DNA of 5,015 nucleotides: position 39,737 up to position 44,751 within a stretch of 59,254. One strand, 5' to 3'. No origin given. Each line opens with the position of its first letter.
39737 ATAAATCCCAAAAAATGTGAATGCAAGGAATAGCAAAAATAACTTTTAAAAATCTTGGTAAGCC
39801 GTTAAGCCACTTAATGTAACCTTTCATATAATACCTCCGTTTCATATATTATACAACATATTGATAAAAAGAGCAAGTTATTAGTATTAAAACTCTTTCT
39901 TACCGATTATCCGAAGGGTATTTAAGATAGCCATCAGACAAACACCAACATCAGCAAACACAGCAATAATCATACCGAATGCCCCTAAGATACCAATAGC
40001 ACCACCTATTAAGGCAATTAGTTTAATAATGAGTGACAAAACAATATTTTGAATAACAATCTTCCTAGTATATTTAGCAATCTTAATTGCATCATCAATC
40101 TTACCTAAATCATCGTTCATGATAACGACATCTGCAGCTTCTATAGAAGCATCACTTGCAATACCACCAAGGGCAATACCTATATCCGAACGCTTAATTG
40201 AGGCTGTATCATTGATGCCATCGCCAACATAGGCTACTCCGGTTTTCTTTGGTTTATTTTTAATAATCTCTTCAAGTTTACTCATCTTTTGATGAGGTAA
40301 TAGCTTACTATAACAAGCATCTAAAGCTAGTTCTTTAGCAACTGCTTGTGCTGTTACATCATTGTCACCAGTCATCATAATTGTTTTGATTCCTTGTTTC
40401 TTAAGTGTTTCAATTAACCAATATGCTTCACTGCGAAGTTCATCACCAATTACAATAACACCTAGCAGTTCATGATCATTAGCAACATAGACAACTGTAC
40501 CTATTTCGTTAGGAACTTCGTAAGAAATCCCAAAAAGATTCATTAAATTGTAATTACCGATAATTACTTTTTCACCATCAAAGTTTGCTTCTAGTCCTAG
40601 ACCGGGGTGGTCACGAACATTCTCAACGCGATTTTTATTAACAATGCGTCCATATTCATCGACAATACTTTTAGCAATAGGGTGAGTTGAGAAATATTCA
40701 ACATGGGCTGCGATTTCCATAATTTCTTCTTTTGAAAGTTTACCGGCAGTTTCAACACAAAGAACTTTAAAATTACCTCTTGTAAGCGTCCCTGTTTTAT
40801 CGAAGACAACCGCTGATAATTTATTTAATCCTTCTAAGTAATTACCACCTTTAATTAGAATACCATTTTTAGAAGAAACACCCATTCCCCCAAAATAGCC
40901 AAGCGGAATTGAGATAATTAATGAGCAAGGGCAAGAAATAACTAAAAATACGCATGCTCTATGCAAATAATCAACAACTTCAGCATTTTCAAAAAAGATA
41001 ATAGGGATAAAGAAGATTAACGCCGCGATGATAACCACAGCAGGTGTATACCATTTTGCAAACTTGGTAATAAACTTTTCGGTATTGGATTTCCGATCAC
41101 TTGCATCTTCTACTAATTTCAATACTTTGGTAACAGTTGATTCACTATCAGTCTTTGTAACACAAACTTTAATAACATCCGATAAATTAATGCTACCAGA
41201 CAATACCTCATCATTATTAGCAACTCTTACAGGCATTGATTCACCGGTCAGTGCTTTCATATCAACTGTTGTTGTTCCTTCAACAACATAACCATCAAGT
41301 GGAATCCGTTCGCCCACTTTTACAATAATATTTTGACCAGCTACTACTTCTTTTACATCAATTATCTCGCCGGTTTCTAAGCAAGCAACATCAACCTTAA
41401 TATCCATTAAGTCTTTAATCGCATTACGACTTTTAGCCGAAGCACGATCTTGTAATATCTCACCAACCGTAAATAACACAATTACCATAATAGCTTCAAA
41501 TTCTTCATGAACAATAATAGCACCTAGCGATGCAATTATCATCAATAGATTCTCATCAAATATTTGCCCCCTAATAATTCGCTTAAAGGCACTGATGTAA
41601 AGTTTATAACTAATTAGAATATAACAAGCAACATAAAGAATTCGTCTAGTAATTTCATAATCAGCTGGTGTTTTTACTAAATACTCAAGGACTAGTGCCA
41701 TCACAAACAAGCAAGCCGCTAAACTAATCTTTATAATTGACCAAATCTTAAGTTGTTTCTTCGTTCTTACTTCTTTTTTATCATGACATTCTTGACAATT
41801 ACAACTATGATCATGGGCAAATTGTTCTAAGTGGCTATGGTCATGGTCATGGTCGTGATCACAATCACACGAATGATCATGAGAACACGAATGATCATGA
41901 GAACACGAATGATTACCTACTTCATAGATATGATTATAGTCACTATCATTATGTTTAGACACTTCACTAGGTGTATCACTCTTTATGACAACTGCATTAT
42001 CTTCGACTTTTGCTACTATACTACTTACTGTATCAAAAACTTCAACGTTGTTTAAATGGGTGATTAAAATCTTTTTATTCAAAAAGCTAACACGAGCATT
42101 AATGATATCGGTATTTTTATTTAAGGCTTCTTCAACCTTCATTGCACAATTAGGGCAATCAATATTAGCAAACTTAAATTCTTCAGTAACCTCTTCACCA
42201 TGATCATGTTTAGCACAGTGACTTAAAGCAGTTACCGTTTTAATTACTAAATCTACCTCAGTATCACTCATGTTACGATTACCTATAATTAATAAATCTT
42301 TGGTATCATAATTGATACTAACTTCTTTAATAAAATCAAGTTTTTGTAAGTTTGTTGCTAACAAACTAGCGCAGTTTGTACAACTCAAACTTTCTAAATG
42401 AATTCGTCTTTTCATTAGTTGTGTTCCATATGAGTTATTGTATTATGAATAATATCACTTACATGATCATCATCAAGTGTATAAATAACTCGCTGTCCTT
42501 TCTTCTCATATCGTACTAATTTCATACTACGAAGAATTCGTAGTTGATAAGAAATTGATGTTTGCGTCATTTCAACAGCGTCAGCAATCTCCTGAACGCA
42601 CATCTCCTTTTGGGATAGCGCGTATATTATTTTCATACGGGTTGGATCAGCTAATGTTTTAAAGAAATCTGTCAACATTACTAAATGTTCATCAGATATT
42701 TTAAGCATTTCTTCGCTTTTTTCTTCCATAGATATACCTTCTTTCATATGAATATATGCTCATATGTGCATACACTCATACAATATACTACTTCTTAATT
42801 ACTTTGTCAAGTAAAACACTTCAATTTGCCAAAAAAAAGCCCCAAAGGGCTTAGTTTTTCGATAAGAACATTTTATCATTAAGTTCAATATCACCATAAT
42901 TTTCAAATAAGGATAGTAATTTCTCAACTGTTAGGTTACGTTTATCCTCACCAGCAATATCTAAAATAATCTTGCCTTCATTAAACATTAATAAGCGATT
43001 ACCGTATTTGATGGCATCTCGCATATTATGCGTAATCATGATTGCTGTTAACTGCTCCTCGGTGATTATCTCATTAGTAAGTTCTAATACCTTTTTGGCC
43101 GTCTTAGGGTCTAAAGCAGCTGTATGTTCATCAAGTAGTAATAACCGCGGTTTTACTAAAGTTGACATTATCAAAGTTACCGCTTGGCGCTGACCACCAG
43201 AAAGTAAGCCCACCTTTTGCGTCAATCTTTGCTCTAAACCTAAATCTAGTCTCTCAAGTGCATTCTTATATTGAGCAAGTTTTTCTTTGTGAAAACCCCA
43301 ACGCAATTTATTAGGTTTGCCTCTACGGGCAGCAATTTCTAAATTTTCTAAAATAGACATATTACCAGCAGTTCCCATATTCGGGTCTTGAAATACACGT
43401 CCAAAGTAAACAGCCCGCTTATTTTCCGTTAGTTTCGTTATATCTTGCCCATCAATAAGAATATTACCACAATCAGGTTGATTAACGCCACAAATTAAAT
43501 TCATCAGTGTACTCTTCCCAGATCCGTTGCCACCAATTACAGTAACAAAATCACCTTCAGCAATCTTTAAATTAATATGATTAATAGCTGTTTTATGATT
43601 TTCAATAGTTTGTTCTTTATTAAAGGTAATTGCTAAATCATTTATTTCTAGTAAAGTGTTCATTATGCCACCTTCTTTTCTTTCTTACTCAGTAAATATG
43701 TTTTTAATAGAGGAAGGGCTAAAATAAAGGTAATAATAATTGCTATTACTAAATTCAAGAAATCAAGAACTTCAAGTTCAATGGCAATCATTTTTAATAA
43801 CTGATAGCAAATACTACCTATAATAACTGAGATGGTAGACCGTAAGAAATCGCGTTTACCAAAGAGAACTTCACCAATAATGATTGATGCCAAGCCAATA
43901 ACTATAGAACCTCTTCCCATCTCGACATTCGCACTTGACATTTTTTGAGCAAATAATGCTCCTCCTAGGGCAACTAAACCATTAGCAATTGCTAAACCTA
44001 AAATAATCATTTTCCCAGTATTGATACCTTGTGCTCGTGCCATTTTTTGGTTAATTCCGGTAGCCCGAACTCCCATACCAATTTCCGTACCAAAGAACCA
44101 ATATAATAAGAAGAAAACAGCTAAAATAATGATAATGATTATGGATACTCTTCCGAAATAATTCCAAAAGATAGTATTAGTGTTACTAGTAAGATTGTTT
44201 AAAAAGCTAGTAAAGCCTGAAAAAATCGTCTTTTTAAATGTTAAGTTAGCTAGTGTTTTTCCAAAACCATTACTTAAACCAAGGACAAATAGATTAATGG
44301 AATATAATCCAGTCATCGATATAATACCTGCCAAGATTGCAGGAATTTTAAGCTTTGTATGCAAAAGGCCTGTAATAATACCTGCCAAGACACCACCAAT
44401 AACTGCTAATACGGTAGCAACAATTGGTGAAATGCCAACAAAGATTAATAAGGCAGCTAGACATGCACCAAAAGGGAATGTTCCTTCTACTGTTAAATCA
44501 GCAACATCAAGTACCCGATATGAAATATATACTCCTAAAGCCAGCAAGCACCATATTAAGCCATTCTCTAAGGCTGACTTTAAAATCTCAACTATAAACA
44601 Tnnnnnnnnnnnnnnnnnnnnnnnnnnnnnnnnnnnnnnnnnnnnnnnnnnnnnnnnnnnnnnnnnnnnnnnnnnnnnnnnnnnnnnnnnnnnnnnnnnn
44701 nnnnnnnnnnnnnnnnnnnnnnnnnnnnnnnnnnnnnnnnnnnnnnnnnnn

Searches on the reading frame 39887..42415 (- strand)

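Call 6: search_protein_families(library=pfam, proteins=[window:39887-42415:-])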
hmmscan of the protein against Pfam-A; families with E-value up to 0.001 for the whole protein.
window:39887-42415:- (842 aa): 3 families
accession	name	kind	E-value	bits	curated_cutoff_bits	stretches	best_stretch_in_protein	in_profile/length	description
PF00122.25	E1-E2_ATPase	-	3.5e-44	150.9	28.1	1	348-516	14-180/181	E1-E2 ATPase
PF00702.32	Hydrolase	-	4.1e-25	89.7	26.4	1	534-743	2-190/191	haloacid dehalogenase-like hydrolase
PF00403.32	HMA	-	3e-14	53.6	24.8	2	81-139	3-58/62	Heavy-metal-associated domain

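Call 7: search_protein_families(library=ncbifam, proteins=[window:39887-42415:-])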
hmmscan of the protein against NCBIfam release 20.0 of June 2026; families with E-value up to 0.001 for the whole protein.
window:39887-42415:- (842 aa): 29 families (the best 25 are shown)
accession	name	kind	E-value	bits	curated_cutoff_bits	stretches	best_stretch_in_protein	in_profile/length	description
TIGR01525.1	ATPase-IB_hvy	subfamily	3.3e-157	524.7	346.25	1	289-835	2-559/560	heavy metal translocating P-type ATPase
TIGR01512.1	ATPase-IB2_Cd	subfamily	1.6e-138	462.5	313.5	1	289-837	2-493/494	cadmium family heavy metal-translocating P-type ATPase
NF008262.1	PRK11033.1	equivalog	6.7e-136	454.6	1005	2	194-839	91-730/731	zinc/cadmium/mercury/lead-transporting ATPase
NF033775.1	P_type_ZntA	exception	1.5e-120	403.7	1240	1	256-840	151-732/732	Zn(II)/Cd(II)/Pb(II) translocating P-type ATPase ZntA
TIGR01511.1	ATPase-IB1_Cu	subfamily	2.4e-108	363.4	397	1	270-817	3-518/542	copper-translocating P-type ATPase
NF007952.0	PRK10671.1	equivalog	1.3e-84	284.9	1316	1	307-813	291-803/838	copper-exporting P-type ATPase CopA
TIGR01494.1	ATPase_P-type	subfamily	4.9e-72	242.9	62.3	1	309-810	3-465/478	HAD-IC family P-type ATPase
TIGR01497.1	kdpB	equivalog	3.4e-38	131.2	527.9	2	635-782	422-565/675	potassium-transporting ATPase subunit KdpB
NF010609.0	PRK14010.1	equivalog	1.9e-35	122.2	1323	2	347-550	113-315/673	K(+)-transporting ATPase subunit B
TIGR01647.1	ATPase-IIIA_H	equivalog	2.7e-34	118.5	615.5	2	291-572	41-326/755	plasma-membrane proton-efflux P-type ATPase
TIGR01517.1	ATPase-IIB_Ca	equivalog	2.8e-26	92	507.05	2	309-567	124-394/882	calcium-translocating P-type ATPase, PMCA-type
TIGR01522.1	ATPase-IIA2_Ca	equivalog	4.1e-25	87.7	798.3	2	287-560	61-346/854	calcium-transporting P-type ATPase, PMR1-type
TIGR01523.1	ATPase-IID_K-Na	equivalog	8.7e-24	83.2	645.05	2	721-801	688-767/997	potassium/sodium efflux P-type ATPase, fungal-type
TIGR01116.1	ATPase-IIA1_Ca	equivalog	7.7e-23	80.5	703.4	2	649-779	456-597/799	calcium-translocating P-type ATPase, SERCA-type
TIGR01657.1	P-ATPase-V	hypoth_equivalog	4.2e-20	70.9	618.25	3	646-698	645-697/1055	ATP13A2 family polyamine export P-type ATPase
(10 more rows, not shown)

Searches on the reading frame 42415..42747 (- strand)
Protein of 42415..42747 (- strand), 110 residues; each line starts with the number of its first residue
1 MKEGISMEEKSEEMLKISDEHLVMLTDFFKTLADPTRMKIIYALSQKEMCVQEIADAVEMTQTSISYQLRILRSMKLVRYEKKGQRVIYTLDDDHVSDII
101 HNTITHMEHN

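Call 6: search_protein_families(library=pfam, proteins=[window:42415-42747:-])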
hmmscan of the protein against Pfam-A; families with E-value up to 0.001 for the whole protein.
window:42415-42747:- (110 aa): 4 families
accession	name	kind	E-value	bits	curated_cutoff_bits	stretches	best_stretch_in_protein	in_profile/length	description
PF01022.26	HTH_5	-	3.7e-16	59.2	22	1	34-80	1-47/47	Bacterial regulatory protein, arsR family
PF12840.13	HTH_20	-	4.2e-09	36.7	27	1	32-80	1-50/51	Helix-turn-helix domain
PF25212.1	HVO_A0114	-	0.00018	21.7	27.6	1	27-89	15-77/84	HVO_A0114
PF24038.1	DUF7347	-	0.0006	20.5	27.6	1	27-81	3-60/77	Domain of unknown function (DUF7347)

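Call 7: search_protein_families(library=ncbifam, proteins=[window:42415-42747:-])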
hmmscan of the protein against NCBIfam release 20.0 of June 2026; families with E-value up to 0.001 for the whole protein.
window:42415-42747:- (110 aa): 12 families
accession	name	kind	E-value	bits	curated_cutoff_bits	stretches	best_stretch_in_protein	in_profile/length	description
NF033788.1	HTH_metalloreg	subfamily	2.5e-28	97.7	55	1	26-100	2-77/77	metalloregulator ArsR/SmtB family transcription factor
NF033789.1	repress_SdpR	subfamily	2.4e-19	69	100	1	29-102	2-75/79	autorepressor SdpR family transcription factor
NF047906.1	CdPbTransRegCmtR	equivalog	1e-12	47.9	150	1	19-103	5-89/104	Cd(II)/Pb(II)-sensing metalloregulatory transcriptional regulator CmtR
NF045707.1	Dbac_1936_reg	equivalog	2.6e-12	46.6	115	1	22-102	4-84/99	ArsR/SmtB-type metalloregulator TsoR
NF040642.1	sulf_sens_BigR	equivalog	4.2e-12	46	155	1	25-101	10-86/95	sulfite-sensing transcriptional repressor BigR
NF007528.0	PRK10141.1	subfamily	2.7e-11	43.3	97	1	26-93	7-75/117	metalloregulator ArsR/SmtB family transcription factor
NF041413.1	ArsR_Rv2640c_fam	equivalog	4e-10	40.1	155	1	17-97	24-107/118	Rv2640c family ArsR-like transcriptional regulator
TIGR01884.1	cas_HTH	subfamily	4.9e-07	29.3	60.2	1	8-90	119-199/202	CRISPR-associated CARF protein Csa3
NF052532.1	TransRegPagRBaca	equivalog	8.3e-07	29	170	1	24-101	16-93/99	transcriptional repressor PagR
NF053755.1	MsvR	equivalog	3.5e-06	26.9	220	1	29-101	7-82/236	transcriptional factor MsvR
TIGR01529.1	argR_whole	equivalog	7.9e-05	22.7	130.45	1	45-104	18-74/146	arginine repressor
NF045758.2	YlxM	equivalog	0.00062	19.8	80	0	21-83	5-66/72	YlxM family DNA-binding protein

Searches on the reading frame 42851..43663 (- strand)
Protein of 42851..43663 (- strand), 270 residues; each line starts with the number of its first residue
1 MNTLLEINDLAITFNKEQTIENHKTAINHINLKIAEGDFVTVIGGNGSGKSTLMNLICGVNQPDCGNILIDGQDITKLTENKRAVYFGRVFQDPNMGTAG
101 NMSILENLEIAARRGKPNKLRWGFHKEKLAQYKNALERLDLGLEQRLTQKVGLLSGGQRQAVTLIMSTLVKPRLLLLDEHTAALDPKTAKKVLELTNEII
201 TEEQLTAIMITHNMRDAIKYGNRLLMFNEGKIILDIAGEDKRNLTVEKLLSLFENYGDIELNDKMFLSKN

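Call 6: search_protein_families(library=pfam, proteins=[window:42851-43663:-])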
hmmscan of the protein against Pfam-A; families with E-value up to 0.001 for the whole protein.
window:42851-43663:- (270 aa): 3 families
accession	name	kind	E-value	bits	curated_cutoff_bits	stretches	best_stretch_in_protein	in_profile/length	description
PF00005.33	ABC_tran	-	2e-29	103.3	25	1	28-182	2-137/137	ABC transporter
PF02463.25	SMC_N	-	2.9e-09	37.1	40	1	20-217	7-204/220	RecF/RecN/SMC N terminal domain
PF13304.12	AAA_21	-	1.1e-07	32.7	27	0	40-137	2-96/304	AAA domain, putative AbiEii toxin, Type IV TA system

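Call 7: search_protein_families(library=ncbifam, proteins=[window:42851-43663:-])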
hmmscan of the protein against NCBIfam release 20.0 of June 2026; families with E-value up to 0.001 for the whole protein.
window:42851-43663:- (270 aa): 190 families (the best 25 are shown)
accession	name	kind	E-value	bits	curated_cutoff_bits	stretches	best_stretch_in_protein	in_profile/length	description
TIGR02315.1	ABC_phnC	equivalog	4.7e-42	144.1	266.1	1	18-247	9-239/243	phosphonate ABC transporter ATP-binding protein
TIGR04521.1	ECF_ATPase_2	equivalog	7.8e-39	133.4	330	1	6-236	2-227/279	energy-coupling factor transporter ATPase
TIGR04520.1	ECF_ATPase_1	equivalog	7.6e-38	130.5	315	1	7-235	3-217/269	energy-coupling factor transporter ATPase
TIGR03375.1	type_I_sec_LssB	subfamily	2.8e-37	128.4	693.1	1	21-235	477-682/696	type I secretion system permease/ATPase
NF038007.1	ABC_ATP_DarD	equivalog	9e-36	123.4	375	1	24-232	18-218/218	darobactin export ABC transporter ATP-binding protein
TIGR01188.1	drrA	subfamily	2e-35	122.5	312.45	1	25-248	7-219/302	daunorubicin resistance ABC transporter, ATP-binding protein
NF010158.0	PRK13637.1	equivalog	2.1e-35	122.2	390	1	6-236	4-227/287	energy-coupling factor transporter ATPase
TIGR03411.1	urea_trans_UrtD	equivalog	5.6e-35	121.1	304.1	1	5-234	3-222/242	urea ABC transporter ATP-binding protein UrtD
TIGR03797.1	NHLM_micro_ABC2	equivalog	7.7e-35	120.5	709.4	1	22-233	464-663/686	NHLP bacteriocin export ABC transporter permease/ATPase subunit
TIGR00968.1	3a0106s01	subfamily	1.1e-34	120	342.75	1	24-233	13-210/237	sulfate ABC transporter ATP-binding protein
NF007027.0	PRK09493.1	equivalog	1.6e-34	119.3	379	1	22-236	12-218/240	glutamine ABC transporter ATP-binding protein GlnQ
TIGR03608.1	L_ocin_972_ABC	subfamily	2.1e-34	118.8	254.85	1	21-215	8-195/206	putative bacteriocin export ABC transporter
NF006987.0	PRK09452.1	equivalog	2.3e-34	118.7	482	1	21-233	27-227/378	spermidine/putrescine ABC transporter ATP-binding protein PotA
NF008039.0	PRK10771.1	equivalog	3.3e-34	118.3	298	1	29-236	17-212/234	thiamine ABC transporter ATP-binding protein ThiQ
TIGR03265.1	PhnT2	equivalog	3.7e-34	118.5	457.7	1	18-232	12-213/353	putative 2-aminoethylphosphonate ABC transporter ATP-binding protein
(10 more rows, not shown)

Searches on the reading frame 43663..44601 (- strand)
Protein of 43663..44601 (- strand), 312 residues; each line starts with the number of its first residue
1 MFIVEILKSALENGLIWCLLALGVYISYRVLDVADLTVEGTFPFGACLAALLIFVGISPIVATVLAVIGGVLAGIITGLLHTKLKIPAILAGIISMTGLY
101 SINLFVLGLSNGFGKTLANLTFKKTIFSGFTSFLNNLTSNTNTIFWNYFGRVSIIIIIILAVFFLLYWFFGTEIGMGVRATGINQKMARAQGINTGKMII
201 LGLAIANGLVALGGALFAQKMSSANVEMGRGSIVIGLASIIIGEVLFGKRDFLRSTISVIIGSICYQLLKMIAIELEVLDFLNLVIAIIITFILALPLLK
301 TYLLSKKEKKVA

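Call 6: search_protein_families(library=pfam, proteins=[window:43663-44601:-])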
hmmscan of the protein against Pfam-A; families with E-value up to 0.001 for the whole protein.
window:43663-44601:- (312 aa): 1 family
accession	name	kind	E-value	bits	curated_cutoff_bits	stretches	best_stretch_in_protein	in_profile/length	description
PF02653.21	BPD_transp_2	-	4.7e-25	88.7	26.8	1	13-293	8-268/269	Branched-chain amino acid transport system / permease component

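Call 7: search_protein_families(library=ncbifam, proteins=[window:43663-44601:-])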
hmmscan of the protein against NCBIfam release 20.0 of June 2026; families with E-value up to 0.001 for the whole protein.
window:43663-44601:- (312 aa): 6 families
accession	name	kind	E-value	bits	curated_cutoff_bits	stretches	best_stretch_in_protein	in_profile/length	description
TIGR03622.1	urea_t_UrtB_arc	equivalog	3.8e-08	33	374.25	1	18-265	15-256/284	urea ABC transporter, permease protein UrtB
NF011961.0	PRK15432.1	equivalog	1.5e-06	27.7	388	1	8-289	38-295/344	autoinducer 2 ABC transporter permease LsrC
NF007067.0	PRK09512.1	equivalog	5e-06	25.9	398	1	3-290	42-309/321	ribose ABC transporter permease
TIGR03409.1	urea_trans_UrtB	equivalog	1.6e-05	24.7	250.3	1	9-295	6-280/291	urea ABC transporter permease subunit UrtB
NF007014.0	PRK09478.1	equivalog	1.7e-05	24.3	386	1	59-300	104-331/336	galactose/methyl galactoside ABC transporter permease MglC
NF040906.3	GguB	equivalog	0.00035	19.9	450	0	155-243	226-316/375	multiple monosaccharide ABC transporter permease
